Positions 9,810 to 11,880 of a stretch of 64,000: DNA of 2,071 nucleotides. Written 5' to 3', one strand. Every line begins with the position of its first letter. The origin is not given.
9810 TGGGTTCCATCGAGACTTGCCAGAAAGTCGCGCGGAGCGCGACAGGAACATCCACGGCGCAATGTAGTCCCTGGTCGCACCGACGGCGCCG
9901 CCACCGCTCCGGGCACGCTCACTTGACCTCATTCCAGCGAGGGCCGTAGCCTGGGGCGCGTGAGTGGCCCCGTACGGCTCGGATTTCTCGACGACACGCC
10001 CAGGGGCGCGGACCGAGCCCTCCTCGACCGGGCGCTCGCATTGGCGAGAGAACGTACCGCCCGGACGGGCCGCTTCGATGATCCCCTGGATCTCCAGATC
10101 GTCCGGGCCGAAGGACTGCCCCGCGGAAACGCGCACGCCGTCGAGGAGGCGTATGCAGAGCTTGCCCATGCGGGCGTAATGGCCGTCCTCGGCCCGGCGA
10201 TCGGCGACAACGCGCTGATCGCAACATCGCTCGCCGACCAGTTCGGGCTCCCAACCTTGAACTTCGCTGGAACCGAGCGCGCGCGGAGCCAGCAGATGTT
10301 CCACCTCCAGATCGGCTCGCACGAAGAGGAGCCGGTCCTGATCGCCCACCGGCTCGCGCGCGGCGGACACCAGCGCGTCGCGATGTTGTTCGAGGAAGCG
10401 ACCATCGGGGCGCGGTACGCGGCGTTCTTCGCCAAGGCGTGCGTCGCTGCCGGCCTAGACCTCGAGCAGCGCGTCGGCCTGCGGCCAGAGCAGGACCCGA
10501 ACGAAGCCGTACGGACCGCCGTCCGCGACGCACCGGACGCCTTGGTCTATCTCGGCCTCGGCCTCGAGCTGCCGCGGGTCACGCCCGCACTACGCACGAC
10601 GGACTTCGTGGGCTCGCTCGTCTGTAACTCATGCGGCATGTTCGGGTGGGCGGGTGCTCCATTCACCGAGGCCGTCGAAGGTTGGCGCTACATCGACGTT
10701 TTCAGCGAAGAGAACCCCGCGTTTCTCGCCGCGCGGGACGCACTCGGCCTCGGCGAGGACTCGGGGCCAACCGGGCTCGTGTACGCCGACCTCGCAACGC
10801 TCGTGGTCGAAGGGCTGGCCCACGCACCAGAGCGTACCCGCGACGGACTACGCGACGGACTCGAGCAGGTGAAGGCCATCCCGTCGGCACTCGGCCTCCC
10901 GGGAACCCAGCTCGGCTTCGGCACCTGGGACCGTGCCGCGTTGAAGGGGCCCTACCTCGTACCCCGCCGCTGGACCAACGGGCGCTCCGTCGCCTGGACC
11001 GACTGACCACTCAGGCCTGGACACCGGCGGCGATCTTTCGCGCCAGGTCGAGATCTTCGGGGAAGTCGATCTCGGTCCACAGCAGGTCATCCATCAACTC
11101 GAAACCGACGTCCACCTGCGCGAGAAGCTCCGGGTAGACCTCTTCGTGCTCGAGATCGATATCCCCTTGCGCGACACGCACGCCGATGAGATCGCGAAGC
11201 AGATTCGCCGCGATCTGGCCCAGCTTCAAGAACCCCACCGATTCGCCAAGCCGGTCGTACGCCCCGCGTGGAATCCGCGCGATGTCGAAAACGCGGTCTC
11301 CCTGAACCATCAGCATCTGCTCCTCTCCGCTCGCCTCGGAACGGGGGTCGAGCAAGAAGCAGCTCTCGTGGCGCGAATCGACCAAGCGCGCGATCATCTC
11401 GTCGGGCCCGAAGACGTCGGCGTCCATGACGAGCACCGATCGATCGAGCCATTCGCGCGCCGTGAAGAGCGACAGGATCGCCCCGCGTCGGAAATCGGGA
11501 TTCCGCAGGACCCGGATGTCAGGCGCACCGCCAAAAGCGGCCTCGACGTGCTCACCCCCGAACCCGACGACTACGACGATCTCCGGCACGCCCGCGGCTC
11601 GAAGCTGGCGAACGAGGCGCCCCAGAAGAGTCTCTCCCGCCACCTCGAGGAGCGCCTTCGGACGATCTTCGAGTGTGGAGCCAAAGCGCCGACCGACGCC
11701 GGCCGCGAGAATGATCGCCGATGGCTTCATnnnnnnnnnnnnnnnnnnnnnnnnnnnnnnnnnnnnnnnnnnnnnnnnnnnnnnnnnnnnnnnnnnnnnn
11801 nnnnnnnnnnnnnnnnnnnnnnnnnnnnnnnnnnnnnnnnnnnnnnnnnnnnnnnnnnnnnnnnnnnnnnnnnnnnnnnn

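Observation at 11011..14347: A phosphonate (2-aminoethylphosphonate-type) biosynthesis operon is intact except for a decayed PEP mutase gene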

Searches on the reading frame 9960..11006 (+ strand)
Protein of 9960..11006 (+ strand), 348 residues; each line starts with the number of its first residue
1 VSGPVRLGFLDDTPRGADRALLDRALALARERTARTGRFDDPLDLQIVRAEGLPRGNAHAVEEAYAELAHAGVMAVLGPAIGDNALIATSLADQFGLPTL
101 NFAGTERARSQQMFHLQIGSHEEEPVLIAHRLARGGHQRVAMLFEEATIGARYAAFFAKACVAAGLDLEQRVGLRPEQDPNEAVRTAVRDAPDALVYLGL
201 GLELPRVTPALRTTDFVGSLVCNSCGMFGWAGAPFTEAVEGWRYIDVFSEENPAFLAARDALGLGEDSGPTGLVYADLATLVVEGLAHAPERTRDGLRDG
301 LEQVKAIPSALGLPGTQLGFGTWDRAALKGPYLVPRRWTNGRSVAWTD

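Call 33: search_protein_families(library=pfam, proteins=[window:9960-11006:+], max_evalue=0.001)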
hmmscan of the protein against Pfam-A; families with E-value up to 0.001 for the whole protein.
window:9960-11006:+ (348 aa): 2 families
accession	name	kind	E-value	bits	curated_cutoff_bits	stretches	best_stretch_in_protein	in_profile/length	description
PF13458.12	Peripla_BP_6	-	2.3e-10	41.1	31.7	1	56-313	52-319/343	Periplasmic binding protein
PF01094.35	ANF_receptor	-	0.00095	18.7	25.4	0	60-188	38-170/353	Receptor family ligand binding region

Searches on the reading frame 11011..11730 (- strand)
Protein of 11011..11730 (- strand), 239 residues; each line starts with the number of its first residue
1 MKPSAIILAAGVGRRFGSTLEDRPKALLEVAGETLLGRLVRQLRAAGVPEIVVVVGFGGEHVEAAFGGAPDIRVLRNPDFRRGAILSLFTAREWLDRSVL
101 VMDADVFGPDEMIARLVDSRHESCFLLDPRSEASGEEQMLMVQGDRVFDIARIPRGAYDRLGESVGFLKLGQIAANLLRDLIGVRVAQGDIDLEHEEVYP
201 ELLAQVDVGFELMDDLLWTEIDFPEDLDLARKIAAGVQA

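Call 5: search_protein_families(library=pfam, proteins=[window:11011-11730:-], max_evalue=0.01)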
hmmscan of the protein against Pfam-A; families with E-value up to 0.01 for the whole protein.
window:11011-11730:- (239 aa): 2 families
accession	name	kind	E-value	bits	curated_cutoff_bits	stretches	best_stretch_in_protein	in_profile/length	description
PF12804.13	NTP_transf_3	-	2.5e-20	73.7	27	1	5-123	1-115/160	MobA-like NTP transferase domain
PF01128.25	IspD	-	4e-08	33.7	27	1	5-122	3-119/221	2-C-methyl-D-erythritol 4-phosphate cytidylyltransferase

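Call 6: search_protein_families(library=ncbifam, proteins=[window:11011-11730:-], max_evalue=0.01)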
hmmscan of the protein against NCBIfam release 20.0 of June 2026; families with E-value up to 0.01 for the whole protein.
window:11011-11730:- (239 aa): 32 families (the best 25 are shown)
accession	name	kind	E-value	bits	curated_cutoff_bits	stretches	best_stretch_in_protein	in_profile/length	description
TIGR03992.1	Arch_glmU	subfamily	5.2e-17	61.8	292.1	1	4-148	2-147/393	bifunctional sugar-1-phosphate nucleotidylyltransferase/acetyltransferase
NF041313.1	UDPGP_AglF_Halo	equivalog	3e-15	56.3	400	1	5-145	3-148/234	UTP--glucose-1-phosphate uridylyltransferase AglF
NF041135.1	IPPtranDIPPsyn_Thcocales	equivalog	4.8e-15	55.5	580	1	5-233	3-216/419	bifunctional L-myo-inositol-1-phosphate cytidylyltransferase/CDP-L-myo-inositol myo-inositolphosphotransferase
NF045665.1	NTPtran_DVU1551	equivalog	3e-13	49.5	315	1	4-96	2-88/359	DVU_1551 family NTP transferase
NF045761.1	NAMPUrTaseMurU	equivalog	1.3e-10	41.5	250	1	5-68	3-66/226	N-acetylmuramate alpha-1-phosphate uridylyltransferase MurU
NF038362.1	Sden_1164_fam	equivalog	1.5e-10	41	300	1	4-230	3-254/266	Sden_1164 family protein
NF045782.1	NicBOxredNboR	equivalog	4e-10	39.7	260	1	4-106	10-107/206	nicotine blue oxidoreductase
TIGR01173.1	glmU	equivalog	1.5e-09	37.3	366.85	1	4-106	2-102/452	bifunctional UDP-N-acetylglucosamine diphosphorylase/glucosamine-1-phosphate N-acetyltransferase GlmU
TIGR03310.1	matur_MocA_YgfJ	equivalog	3.2e-09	37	186.45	1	4-93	1-85/188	molybdenum cofactor cytidylyltransferase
NF045697.1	MurNAcPUrMurU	equivalog_domain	3.7e-09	36.3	370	1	6-64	1-59/229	N-acetylmuramate alpha-1-phosphate uridylyltransferase MurU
NF010934.1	PRK14354.1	equivalog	5.1e-09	35.1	450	1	5-68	2-62/447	bifunctional UDP-N-acetylglucosamine diphosphorylase/glucosamine-1-phosphate N-acetyltransferase GlmU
NF010933.0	PRK14353.1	equivalog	5.2e-09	35.2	505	1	4-106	7-109/453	bifunctional UDP-N-acetylglucosamine diphosphorylase/glucosamine-1-phosphate N-acetyltransferase GlmU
NF041173.1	Sug_nt_acttase_Thmprot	equivalog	2.3e-08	33.4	600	1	5-123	3-123/405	bifunctional sugar-1-phosphate nucleotidylyltransferase/acetyltransferase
NF010935.0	PRK14355.1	equivalog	4.1e-08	32.3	718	1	4-75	5-73/459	bifunctional UDP-N-acetylglucosamine diphosphorylase/glucosamine-1-phosphate N-acetyltransferase GlmU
NF010938.0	PRK14358.1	equivalog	4.8e-08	32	500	1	5-102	10-105/481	bifunctional N-acetylglucosamine-1-phosphate uridyltransferase/glucosamine-1-phosphate acetyltransferase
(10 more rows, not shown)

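Call 56: search_solved_structures(query=window:11011-11730:-, max_evalue=0.001, show_alignments=1)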
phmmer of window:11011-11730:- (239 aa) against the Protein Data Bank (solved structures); distinct sequences matched with E-value up to 0.001: 17.
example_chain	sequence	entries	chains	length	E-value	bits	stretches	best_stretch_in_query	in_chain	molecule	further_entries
6pd1_A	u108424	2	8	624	5.1e-13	52.2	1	4-232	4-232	Nucleotidyl transferase/aminotransferase, class V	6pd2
1jyk_A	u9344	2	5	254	2.8e-07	33.4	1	3-136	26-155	CTP:phosphocholine Cytidylyltransferase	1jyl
8hhd_A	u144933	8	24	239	1.4e-06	31.1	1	4-71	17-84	Nucleotidyl transferase | N-acetylmuramate alpha-1-phosphate uridylyltransferase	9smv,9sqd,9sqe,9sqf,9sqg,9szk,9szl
7k47_A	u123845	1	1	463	4.8e-06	29.3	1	5-73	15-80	Bifunctional protein GlmU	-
4y7t_A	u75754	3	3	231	8.6e-06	28.5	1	5-69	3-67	Nucleotidyl transferase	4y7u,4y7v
5vmk_A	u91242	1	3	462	2.4e-05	27.1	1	2-67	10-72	Bifunctional protein GlmU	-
8b31_A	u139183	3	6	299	3.8e-05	26.4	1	4-103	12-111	UTP--glucose-1-phosphate uridylyltransferase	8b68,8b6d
9dqf_A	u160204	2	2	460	4.2e-05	26.3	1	2-67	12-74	Bifunctional protein GlmU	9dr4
5z09_A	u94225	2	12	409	9.3e-05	25.1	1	5-117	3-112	Dual sugar-1-phosphate nucleotidylyltransferase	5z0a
6plj_A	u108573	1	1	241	0.00011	24.9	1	4-79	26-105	nucleotidyl transferase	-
2ggo_A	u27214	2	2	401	0.00021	24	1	5-117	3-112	401aa long hypothetical glucose-1-phosphate thymidylyltransferase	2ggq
2xme_A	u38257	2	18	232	0.00031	23.4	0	4-155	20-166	CTP-INOSITOL-1-PHOSPHATE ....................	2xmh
1tzf_A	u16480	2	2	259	0.00048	22.8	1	3-66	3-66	Glucose-1-phosphate cytidylyltransferase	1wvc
6jq8_A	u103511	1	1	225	0.0005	22.7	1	5-62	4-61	Putative 6-deoxy-D-mannoheptose pathway protein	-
5xhw_A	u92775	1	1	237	0.00055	22.6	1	5-62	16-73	Putative 6-deoxy-D-mannoheptose pathway protein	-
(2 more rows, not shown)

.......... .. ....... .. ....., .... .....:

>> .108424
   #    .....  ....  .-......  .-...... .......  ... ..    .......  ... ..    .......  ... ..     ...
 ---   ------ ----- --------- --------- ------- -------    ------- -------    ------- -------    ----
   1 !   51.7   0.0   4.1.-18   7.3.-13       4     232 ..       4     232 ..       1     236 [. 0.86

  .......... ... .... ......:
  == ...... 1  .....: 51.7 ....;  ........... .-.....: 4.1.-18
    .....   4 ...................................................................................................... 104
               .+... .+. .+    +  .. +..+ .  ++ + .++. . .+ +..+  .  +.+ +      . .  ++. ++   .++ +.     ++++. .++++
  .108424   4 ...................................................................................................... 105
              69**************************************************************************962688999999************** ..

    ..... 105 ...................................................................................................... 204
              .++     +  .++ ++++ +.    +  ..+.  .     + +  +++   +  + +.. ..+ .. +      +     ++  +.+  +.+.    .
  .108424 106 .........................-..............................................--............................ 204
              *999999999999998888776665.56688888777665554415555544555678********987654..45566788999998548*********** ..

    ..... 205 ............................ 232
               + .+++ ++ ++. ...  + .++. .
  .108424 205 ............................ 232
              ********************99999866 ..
